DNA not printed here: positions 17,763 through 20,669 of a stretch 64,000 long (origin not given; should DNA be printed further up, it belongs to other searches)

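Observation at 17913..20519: Helicase-exonuclease-GYF-TerB fusion protein in an AT-rich islet: candidate single-gene nucleic-acid surveillance/defence system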

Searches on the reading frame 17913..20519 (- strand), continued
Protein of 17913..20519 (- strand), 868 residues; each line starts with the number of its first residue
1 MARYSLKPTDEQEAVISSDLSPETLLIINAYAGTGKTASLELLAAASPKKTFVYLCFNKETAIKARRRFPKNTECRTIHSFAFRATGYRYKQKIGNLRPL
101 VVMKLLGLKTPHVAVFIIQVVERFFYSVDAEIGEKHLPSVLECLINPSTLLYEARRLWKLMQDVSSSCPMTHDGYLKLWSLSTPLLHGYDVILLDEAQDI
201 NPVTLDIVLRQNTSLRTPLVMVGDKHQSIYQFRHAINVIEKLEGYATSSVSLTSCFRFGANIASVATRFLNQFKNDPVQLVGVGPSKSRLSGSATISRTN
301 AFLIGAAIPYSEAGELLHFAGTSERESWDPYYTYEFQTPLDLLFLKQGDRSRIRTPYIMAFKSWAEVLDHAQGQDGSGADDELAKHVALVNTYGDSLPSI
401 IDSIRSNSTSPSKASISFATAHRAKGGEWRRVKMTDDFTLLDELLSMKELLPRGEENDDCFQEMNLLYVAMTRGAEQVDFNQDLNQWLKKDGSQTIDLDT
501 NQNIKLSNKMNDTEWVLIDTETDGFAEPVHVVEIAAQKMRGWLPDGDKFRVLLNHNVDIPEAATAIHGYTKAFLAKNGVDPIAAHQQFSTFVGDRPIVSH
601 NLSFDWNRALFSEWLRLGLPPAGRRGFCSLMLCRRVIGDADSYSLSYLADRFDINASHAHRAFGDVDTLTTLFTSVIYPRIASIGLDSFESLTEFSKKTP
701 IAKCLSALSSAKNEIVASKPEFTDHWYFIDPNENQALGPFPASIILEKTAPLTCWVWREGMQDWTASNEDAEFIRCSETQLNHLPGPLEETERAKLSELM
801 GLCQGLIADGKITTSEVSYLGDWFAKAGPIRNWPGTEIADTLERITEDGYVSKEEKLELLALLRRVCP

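Call 15: find_encoding_contigs(protein=P0008, flank=10000, max_places=4)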
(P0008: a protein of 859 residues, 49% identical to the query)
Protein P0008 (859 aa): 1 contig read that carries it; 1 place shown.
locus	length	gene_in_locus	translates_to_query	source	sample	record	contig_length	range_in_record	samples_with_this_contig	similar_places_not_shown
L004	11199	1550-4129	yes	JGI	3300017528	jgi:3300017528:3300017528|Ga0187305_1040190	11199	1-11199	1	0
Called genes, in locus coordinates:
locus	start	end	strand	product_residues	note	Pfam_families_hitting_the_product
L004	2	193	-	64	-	?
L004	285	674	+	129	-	PF22677:Ble-like_N (weak)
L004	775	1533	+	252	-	PF00520:Ion_trans, PF07885:Ion_trans_2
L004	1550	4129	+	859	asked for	PF00580:UvrD-helicase, PF13245:AAA_19, PF13604:AAA_30 (weak), PF13361:UvrD_C (weak), PF00929:RNase_T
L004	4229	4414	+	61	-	-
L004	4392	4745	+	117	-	PF02452:PemK_toxin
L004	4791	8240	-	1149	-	PF07635:PSCyt1, PF25174:Beta-prop_THOC3, PF23381:Beta-prop_IFT122_1st, PF23414:Beta-prop_EML_2, PF25172:Beta-prop_WDR3_2nd, PF25173:Beta-prop_WDR3_1st, PF25175:Beta-prop_WDR5, PF25174:Beta-prop_THOC3, +61 more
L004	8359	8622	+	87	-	-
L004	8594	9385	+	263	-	-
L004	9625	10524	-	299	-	PF16881:LIAS_N, PF04055:Radical_SAM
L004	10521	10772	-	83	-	PF00462:Glutaredoxin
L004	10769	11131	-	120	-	PF00190:Cupin_1 (weak), PF02311:AraC_binding (weak), PF07883:Cupin_2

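Call 16: find_encoding_contigs(protein=P0011, flank=10000, max_places=4)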
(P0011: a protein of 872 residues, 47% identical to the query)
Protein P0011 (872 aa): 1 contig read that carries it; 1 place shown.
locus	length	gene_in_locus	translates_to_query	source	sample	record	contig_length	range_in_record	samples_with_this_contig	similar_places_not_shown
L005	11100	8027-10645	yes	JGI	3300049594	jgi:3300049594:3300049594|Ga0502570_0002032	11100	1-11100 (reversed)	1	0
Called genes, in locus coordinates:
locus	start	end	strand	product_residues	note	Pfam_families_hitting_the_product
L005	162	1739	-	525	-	PF00999:Na_H_Exchanger, PF02254:TrkA_N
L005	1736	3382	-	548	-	PF00999:Na_H_Exchanger, PF02254:TrkA_N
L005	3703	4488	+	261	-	PF01138:RNase_PH, PF03725:RNase_PH_C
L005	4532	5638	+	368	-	PF03781:FGE-sulfatase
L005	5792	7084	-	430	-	PF01408:GFO_IDH_MocA, PF02894:GFO_IDH_MocA_C, PF22725:GFO_IDH_MocA_C3 (weak)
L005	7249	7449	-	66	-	-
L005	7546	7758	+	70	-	-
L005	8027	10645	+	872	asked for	PF13245:AAA_19, PF13604:AAA_30 (weak), PF01443:Viral_helicase1 (faint), PF13538:UvrD_C_2 (faint), PF00580:UvrD-helicase, PF13361:UvrD_C, PF00929:RNase_T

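Call 17: find_encoding_contigs(protein=P0005, flank=10000, max_places=4)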
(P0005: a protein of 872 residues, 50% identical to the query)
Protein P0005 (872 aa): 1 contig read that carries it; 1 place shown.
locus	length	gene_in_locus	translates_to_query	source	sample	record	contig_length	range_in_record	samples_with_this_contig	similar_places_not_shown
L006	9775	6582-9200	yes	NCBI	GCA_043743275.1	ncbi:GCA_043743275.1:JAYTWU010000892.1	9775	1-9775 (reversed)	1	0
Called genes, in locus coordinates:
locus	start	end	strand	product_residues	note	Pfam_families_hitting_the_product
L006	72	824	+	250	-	PF02517:Rce1-like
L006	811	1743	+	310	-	PF00586:AIRS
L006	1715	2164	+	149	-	PF02367:TsaE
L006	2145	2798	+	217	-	PF00814:TsaD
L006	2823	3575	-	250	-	PF09335:VTT_dom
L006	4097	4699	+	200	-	-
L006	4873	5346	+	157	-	-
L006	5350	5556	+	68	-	-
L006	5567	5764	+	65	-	-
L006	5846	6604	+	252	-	PF00520:Ion_trans, PF07885:Ion_trans_2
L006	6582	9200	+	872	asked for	PF13245:AAA_19, PF13604:AAA_30 (weak), PF00580:UvrD-helicase, PF00929:RNase_T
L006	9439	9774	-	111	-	?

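Call 51: find_encoding_contigs(protein=P0018, flank=8000, max_places=2)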
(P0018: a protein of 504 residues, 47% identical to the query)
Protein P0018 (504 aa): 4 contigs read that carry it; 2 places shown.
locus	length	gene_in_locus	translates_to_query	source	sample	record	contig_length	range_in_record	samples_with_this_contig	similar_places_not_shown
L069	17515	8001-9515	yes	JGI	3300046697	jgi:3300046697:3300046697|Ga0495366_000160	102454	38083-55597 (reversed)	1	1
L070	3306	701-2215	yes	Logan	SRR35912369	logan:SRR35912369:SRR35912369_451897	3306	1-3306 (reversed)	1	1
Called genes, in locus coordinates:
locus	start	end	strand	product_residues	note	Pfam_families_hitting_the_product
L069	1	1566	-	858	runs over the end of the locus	PF14522:Cytochrome_C7 (faint), PF22113:Mtrc-MtrF_II-IV_dom (faint), PF22678:Cytochrom_c_NrfB-like (faint)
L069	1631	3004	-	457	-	PF01408:GFO_IDH_MocA, PF22725:GFO_IDH_MocA_C3, PF02894:GFO_IDH_MocA_C (weak)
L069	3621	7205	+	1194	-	PF02463:SMC_N, PF13175:AAA_15, PF13304:AAA_21 (weak), PF13476:AAA_23, PF13555:AAA_29 (weak), PF24161:CCDC39 (faint), PF06470:SMC_hinge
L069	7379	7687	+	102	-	PF13650:Asp_protease_2 (weak)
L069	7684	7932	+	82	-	-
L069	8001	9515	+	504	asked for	PF13604:AAA_30, PF13245:AAA_19, PF00580:UvrD-helicase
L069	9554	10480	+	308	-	PF00929:RNase_T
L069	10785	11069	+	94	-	PF09957:VapB_antitoxin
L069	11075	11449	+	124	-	PF01850:PIN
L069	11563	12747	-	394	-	PF07787:TMEM43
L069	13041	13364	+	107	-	-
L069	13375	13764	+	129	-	PF01850:PIN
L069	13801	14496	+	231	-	-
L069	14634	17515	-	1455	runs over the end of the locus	PF04997:RNA_pol_Rpb1_1, PF00623:RNA_pol_Rpb1_2, PF04983:RNA_pol_Rpb1_3, PF05000:RNA_pol_Rpb1_4, PF04998:RNA_pol_Rpb1_5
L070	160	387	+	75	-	PF13650:Asp_protease_2 (weak), PF13975:gag-asp_proteas (weak)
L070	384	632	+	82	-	-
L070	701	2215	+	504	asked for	PF13604:AAA_30, PF13245:AAA_19, PF00580:UvrD-helicase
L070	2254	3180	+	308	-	PF00929:RNase_T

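Call 52: find_encoding_contigs(protein=P0023, flank=8000, max_places=2)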
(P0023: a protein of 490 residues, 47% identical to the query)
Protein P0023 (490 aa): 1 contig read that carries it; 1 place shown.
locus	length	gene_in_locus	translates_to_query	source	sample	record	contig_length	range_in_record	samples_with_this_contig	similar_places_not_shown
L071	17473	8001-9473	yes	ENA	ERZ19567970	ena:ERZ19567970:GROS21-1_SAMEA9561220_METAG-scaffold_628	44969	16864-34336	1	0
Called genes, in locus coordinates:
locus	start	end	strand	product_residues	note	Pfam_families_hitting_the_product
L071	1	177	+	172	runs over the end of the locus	-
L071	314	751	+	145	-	PF20475:DUF6717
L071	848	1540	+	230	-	PF02146:SIR2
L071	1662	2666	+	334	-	PF07728:AAA_5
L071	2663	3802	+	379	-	PF13203:DUF2201_N, PF09967:DUF2201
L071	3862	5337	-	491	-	PF13646:HEAT_2 (faint), PF02985:HEAT (faint)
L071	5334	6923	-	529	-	PF25591:LRV_2 (faint)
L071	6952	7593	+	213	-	PF22784:PTP-SAK, PF22785:Tc-R-P, PF00782:DSPc (weak), PF22741:PTP-NADK (weak)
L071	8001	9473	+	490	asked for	PF13245:AAA_19, PF13604:AAA_30 (weak), PF01443:Viral_helicase1 (faint), PF00580:UvrD-helicase, PF13361:UvrD_C (weak), PF13538:UvrD_C_2 (faint)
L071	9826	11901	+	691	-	PF22879:AIPR_N, PF10592:AIPR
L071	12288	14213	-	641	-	PF09369:MZB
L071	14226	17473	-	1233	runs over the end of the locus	PF00271:Helicase_C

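Call 54: find_encoding_contigs(protein=P0029, flank=8000, max_places=2)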
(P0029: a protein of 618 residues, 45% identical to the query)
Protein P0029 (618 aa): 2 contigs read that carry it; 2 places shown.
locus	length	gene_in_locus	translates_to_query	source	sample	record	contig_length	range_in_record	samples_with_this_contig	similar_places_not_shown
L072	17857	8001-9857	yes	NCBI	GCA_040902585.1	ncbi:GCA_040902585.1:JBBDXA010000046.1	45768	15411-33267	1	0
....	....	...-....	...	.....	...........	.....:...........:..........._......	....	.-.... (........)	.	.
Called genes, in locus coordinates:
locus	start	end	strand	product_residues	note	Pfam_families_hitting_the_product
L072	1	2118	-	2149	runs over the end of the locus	PF13432:TPR_16 (faint), PF01835:MG2, PF07703:A2M_BRD, PF00207:A2M, PF07678:TED_complement, PF17973:bMG10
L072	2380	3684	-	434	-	PF07690:MFS_1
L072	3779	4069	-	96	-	PF05016:ParE_toxin (weak)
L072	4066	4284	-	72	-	PF09720:Unstab_antitox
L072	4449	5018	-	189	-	PF22741:PTP-NADK (weak), PF04273:BLH_phosphatase (weak)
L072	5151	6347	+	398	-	PF12006:DUF3500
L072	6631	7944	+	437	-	PF10518:TAT_signal (faint), PF01408:GFO_IDH_MocA, PF19051:GFO_IDH_MocA_C2, PF02894:GFO_IDH_MocA_C (faint)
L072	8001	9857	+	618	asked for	PF13245:AAA_19, PF13604:AAA_30 (weak), PF01443:Viral_helicase1 (faint), PF00580:UvrD-helicase, PF13361:UvrD_C, PF13538:UvrD_C_2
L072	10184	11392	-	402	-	-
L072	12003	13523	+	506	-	PF13541:ChlI, PF05496:RuvB_N (faint), PF00158:Sigma54_activat (faint), PF00493:MCM (faint), PF01078:Mg_chelatase, PF07728:AAA_5, PF13335:Mg_chelatase_C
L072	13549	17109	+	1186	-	PF00672:HAMP, PF00989:PAS, PF08448:PAS_4, PF13188:PAS_8, PF13426:PAS_9, PF00512:HisKA, PF02518:HATPase_c, PF00072:Response_reg, +2 more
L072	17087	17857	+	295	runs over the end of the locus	PF00072:Response_reg, PF13581:HATPase_c_2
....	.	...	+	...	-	?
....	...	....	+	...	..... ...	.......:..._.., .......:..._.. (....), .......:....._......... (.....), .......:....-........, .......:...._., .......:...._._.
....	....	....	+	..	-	-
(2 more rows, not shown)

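Call 55: find_encoding_contigs(protein=P0033, flank=8000, max_places=2)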
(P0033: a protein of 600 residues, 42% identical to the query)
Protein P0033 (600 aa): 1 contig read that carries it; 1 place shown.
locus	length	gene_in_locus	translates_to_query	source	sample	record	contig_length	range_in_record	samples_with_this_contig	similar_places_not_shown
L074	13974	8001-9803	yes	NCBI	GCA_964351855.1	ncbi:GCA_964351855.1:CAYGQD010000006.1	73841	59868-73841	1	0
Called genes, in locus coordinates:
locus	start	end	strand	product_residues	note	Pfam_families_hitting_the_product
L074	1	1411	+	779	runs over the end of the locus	PF07635:PSCyt1, PF13442:Cytochrome_CBB3 (faint), PF07626:PSD3, PF07637:PSD5, PF07631:PSD4, PF07627:PSCyt3, PF07624:PSD2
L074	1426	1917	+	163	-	-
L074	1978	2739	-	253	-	-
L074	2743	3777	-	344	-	PF01794:Ferric_reduct, PF00355:Rieske, PF13806:Rieske_2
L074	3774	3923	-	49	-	-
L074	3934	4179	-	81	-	-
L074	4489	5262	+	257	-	-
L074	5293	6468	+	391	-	PF01053:Cys_Met_Meta_PP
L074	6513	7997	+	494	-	PF01053:Cys_Met_Meta_PP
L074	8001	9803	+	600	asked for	PF13245:AAA_19, PF13604:AAA_30 (faint), PF01443:Viral_helicase1 (faint), PF00580:UvrD-helicase, PF13361:UvrD_C, PF13538:UvrD_C_2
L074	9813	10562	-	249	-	PF13188:PAS_8 (faint), PF08448:PAS_4, PF13426:PAS_9 (weak), PF00165:HTH_AraC (weak), PF12833:HTH_18, PF00165:HTH_AraC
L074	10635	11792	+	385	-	PF01408:GFO_IDH_MocA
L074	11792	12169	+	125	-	PF13366:PDDEXK_3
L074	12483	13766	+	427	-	PF13646:HEAT_2 (weak), PF00034:Cytochrom_C (faint)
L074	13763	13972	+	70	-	?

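Call 68: search_protein_families(library=padloc, proteins=[L004:775-1533:+, L069:9554-10480:+], max_evalue=0.001)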
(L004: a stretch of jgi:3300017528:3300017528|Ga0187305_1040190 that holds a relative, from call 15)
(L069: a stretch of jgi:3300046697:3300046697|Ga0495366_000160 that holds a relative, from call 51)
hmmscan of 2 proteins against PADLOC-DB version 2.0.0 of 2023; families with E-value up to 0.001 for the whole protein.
L004:775-1533:+ (252 aa): 0 families

L069:9554-10480:+ (308 aa): 3 families
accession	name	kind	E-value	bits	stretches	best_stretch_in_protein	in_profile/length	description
PDLC01247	DEDDh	-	3.4e-25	87.3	1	7-163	1-137/139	"CAS-I,CAS-II,CAS-III,CAS-IV,CAS-V,CAS-VI; associated"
PDLC05027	PDC-S48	-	3.8e-15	53.9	1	1-163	1-162/411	-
PDLC05028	PDC-S48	-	2e-11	41.1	1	6-163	20-175/512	-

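Call 73: find_encoding_contigs(protein=P0012, flank=8000, max_places=3)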
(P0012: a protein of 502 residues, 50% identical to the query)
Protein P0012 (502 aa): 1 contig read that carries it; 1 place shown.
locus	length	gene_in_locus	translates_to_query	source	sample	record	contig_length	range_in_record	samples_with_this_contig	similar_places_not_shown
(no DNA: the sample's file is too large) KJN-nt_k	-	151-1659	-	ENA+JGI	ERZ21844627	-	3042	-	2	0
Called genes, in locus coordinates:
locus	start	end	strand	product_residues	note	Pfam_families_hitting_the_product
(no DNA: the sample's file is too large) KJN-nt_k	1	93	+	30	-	?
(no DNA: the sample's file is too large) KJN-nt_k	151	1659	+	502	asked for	PF02562:PhoH (faint), PF13604:AAA_30 (faint), PF13245:AAA_19, PF13538:UvrD_C_2 (faint), PF00580:UvrD-helicase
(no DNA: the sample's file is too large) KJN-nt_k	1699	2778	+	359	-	PF00929:RNase_T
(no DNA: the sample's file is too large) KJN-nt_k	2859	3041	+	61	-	?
